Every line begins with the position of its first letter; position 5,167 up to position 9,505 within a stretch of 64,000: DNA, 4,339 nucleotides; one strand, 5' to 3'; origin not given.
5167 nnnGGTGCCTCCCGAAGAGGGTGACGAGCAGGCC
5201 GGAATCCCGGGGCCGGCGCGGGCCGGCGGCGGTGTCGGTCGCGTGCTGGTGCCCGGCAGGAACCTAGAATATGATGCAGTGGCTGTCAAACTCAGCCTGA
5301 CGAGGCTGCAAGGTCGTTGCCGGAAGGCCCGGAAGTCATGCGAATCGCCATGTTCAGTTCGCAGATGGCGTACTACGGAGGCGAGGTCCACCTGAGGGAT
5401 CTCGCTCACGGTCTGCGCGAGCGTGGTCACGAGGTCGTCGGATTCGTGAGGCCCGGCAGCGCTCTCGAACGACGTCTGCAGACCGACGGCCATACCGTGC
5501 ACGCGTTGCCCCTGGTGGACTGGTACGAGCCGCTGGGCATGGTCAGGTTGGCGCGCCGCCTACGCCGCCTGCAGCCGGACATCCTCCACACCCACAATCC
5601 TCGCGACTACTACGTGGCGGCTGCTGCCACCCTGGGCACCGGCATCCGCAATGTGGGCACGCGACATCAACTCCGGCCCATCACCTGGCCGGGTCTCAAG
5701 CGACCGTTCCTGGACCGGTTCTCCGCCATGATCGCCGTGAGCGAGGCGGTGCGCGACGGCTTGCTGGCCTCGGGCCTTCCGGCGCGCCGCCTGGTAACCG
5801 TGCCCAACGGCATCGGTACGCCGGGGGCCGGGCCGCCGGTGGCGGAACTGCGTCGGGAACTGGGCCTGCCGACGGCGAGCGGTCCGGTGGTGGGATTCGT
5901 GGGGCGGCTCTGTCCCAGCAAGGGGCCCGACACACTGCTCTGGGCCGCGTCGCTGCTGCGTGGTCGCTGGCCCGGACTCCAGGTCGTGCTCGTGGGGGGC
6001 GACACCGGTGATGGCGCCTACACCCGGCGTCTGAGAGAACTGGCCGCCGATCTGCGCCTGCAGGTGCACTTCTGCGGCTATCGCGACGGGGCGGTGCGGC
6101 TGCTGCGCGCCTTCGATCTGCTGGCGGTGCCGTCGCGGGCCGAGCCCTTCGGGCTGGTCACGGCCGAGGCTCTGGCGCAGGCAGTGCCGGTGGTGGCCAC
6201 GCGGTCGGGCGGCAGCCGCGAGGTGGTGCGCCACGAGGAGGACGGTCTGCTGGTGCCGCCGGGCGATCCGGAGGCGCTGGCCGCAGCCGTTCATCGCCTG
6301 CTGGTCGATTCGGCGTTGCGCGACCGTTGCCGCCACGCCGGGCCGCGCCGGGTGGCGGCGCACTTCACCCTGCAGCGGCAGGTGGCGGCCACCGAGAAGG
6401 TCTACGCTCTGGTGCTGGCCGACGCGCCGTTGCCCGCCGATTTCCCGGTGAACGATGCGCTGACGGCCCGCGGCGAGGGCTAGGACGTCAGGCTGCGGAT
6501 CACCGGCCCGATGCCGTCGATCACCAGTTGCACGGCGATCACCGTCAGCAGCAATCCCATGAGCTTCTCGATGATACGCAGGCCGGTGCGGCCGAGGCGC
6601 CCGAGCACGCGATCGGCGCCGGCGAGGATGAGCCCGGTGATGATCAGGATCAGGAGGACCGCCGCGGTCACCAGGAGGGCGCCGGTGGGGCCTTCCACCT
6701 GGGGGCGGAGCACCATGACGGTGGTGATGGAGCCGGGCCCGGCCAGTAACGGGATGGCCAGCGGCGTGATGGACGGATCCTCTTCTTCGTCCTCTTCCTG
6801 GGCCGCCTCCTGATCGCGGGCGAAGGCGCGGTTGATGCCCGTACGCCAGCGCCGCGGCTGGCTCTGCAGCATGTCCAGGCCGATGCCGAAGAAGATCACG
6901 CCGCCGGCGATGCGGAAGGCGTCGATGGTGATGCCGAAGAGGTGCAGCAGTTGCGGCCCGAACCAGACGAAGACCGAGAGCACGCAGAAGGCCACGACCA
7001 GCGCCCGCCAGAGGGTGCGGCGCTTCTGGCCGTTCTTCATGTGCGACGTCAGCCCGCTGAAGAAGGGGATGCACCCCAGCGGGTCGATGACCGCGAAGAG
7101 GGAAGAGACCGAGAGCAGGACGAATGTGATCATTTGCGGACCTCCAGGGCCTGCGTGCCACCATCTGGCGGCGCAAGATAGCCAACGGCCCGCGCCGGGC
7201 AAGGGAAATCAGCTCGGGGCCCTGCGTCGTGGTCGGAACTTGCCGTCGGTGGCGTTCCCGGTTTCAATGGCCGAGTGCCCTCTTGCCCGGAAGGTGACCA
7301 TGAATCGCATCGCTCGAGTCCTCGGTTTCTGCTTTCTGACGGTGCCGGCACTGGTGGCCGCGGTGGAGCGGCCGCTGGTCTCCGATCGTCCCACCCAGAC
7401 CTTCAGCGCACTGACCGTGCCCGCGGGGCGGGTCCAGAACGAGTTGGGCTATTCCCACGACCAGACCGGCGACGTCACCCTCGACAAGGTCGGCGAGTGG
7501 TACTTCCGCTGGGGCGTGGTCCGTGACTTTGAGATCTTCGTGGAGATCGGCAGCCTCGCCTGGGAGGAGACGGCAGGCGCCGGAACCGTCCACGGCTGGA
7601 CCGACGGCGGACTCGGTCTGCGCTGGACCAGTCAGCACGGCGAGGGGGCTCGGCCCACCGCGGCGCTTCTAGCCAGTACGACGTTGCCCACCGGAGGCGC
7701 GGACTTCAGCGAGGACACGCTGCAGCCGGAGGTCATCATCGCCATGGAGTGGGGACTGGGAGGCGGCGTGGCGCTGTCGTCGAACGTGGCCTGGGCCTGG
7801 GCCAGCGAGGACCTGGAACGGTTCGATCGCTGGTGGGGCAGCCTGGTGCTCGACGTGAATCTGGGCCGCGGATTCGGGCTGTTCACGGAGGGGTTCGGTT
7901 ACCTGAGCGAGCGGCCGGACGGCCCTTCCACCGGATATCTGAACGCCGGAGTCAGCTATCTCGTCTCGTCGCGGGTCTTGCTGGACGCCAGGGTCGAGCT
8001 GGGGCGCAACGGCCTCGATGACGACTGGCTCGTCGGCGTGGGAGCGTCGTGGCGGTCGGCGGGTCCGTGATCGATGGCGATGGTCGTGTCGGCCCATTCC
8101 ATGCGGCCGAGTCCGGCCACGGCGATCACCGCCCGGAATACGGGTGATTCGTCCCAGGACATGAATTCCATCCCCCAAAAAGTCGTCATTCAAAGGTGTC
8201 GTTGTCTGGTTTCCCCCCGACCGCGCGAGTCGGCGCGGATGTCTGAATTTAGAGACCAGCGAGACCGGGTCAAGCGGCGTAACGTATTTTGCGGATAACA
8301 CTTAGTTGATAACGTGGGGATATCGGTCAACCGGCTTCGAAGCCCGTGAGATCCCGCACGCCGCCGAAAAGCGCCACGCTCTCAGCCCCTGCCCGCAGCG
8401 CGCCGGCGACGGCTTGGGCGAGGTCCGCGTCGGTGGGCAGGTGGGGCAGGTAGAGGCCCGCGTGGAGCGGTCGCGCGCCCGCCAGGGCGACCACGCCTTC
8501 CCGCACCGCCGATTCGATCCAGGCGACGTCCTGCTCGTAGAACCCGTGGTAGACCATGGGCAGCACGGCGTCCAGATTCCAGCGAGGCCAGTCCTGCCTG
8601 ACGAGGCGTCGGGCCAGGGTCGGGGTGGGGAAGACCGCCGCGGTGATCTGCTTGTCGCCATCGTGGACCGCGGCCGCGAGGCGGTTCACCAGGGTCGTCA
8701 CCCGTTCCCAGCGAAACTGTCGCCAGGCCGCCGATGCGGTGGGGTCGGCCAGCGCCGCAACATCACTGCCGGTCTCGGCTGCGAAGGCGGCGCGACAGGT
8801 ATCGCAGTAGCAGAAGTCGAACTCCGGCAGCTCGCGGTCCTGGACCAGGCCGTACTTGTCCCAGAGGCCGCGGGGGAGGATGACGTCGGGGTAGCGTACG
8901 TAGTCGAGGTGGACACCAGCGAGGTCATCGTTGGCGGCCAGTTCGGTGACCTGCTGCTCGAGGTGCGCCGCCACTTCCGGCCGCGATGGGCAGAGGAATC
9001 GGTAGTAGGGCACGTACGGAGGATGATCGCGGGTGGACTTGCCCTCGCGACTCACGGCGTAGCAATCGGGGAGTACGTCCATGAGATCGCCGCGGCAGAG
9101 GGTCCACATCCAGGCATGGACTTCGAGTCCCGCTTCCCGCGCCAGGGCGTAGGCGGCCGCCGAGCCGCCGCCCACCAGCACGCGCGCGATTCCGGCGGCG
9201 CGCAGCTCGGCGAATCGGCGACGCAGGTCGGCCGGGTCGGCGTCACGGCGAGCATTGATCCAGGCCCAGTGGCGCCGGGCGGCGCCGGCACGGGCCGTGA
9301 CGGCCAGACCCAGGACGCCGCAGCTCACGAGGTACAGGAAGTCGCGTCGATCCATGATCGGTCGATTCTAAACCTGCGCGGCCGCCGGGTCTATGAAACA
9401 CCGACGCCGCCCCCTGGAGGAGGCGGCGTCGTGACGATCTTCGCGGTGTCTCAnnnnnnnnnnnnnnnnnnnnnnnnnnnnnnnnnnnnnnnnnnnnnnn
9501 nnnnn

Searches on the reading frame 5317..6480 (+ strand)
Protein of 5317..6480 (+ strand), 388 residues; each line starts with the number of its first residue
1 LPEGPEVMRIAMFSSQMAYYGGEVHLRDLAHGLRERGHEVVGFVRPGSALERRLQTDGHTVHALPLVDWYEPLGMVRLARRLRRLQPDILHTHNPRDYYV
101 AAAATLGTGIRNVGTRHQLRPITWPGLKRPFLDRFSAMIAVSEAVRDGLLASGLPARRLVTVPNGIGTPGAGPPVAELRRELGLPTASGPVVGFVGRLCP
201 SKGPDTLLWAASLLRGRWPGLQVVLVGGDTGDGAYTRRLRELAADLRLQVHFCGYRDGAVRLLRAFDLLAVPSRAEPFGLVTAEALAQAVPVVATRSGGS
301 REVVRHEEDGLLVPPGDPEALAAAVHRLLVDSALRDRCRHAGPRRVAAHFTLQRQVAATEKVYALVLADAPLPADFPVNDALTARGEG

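Call 12: search_protein_families(library=pfam, proteins=[window:5317-6480:+], max_evalue=0.001)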
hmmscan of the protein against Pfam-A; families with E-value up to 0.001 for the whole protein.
window:5317-6480:+ (388 aa): 7 families
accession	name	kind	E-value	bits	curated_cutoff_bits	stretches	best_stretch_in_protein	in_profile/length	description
PF00534.26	Glycos_transf_1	-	8.1e-35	120.3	26.4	1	189-344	15-171/172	Glycosyl transferases group 1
PF13692.12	Glyco_trans_1_4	-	1.5e-34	119.8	27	1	190-330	2-141/142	Glycosyl transferases group 1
PF13439.12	Glyco_transf_4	-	2.4e-25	90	28.5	1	21-166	3-166/170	Glycosyltransferase Family 4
PF13579.12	Glyco_trans_4_4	-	1.6e-21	77.7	29.7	1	21-165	2-158/158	Glycosyl transferase 4-like domain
PF20706.3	GT4-conflict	-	4.4e-12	46.1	26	1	186-314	194-335/385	Family 4 Glycosyltransferase in conflict systems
PF13477.12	Glyco_trans_4_2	-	1.9e-08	35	23.4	1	22-117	9-107/139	Glycosyl transferase 4-like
PF13524.12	Glyco_trans_1_2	-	0.0001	22.7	25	1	282-358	67-141/144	Glycosyl transferase-like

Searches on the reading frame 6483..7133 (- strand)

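Call 12: search_protein_families(library=pfam, proteins=[window:6483-7133:-], max_evalue=0.001)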
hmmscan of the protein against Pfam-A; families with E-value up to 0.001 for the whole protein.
window:6483-7133:- (217 aa): 2 families
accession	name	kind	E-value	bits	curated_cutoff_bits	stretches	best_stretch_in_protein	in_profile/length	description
PF01914.23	MarC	-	3e-57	193.8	23.9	1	4-209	3-200/203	MarC family integral membrane protein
PF03741.22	TerC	-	0.00069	19.8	27.8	0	25-181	18-123/178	Integral membrane protein TerC family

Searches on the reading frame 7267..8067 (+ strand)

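Call 12: search_protein_families(library=pfam, proteins=[window:7267-8067:+], max_evalue=0.001)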
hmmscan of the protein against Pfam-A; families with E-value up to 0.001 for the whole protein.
window:7267-8067:+ (267 aa): 1 family
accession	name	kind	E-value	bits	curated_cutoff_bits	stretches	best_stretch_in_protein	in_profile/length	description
PF13557.12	Phenol_MetA_deg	-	2.4e-12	47.9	22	1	39-263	1-241/242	Putative MetA-pathway of phenol degradation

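Call 22: search_protein_families(library=ncbifam, proteins=[window:7267-8067:+], max_evalue=0.1)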
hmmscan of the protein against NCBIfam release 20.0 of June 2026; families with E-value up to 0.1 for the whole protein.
window:7267-8067:+ (267 aa): 1 family
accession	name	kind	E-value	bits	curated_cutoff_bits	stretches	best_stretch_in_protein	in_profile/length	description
NF000456.2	blaMSI-1_fam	exception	0.059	12.6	550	1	81-174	147-235/289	MSI-1 family subclass B3 metallo-beta-lactamase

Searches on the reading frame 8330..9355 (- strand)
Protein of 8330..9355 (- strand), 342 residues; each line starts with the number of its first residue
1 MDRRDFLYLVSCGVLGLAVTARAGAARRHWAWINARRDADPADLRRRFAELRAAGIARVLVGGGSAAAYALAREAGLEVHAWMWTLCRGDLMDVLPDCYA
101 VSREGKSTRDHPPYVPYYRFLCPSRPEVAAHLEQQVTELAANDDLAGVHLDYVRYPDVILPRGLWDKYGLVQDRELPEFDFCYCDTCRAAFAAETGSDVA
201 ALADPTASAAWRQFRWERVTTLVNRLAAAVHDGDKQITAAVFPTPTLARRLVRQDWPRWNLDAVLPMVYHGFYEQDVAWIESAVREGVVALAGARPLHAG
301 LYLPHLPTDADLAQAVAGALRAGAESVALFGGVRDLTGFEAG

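Call 12: search_protein_families(library=pfam, proteins=[window:8330-9355:-], max_evalue=0.001)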
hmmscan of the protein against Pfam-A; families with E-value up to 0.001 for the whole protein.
window:8330-9355:- (342 aa): 1 family
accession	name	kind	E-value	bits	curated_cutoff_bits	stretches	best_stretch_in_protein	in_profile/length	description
PF02638.21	GHL10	-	3e-05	23.7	27.9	1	118-275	128-263/311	Glycosyl hydrolase-like 10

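Call 22: search_protein_families(library=ncbifam, proteins=[window:8330-9355:-], max_evalue=0.1)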
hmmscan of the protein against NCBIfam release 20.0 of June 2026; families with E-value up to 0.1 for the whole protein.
window:8330-9355:- (342 aa): 1 family
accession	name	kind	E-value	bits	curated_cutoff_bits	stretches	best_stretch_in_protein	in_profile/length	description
NF040468.1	blaECM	exception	0.0067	15.7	640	0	81-120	201-244/303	ECM family subclass B3 metallo-beta-lactamase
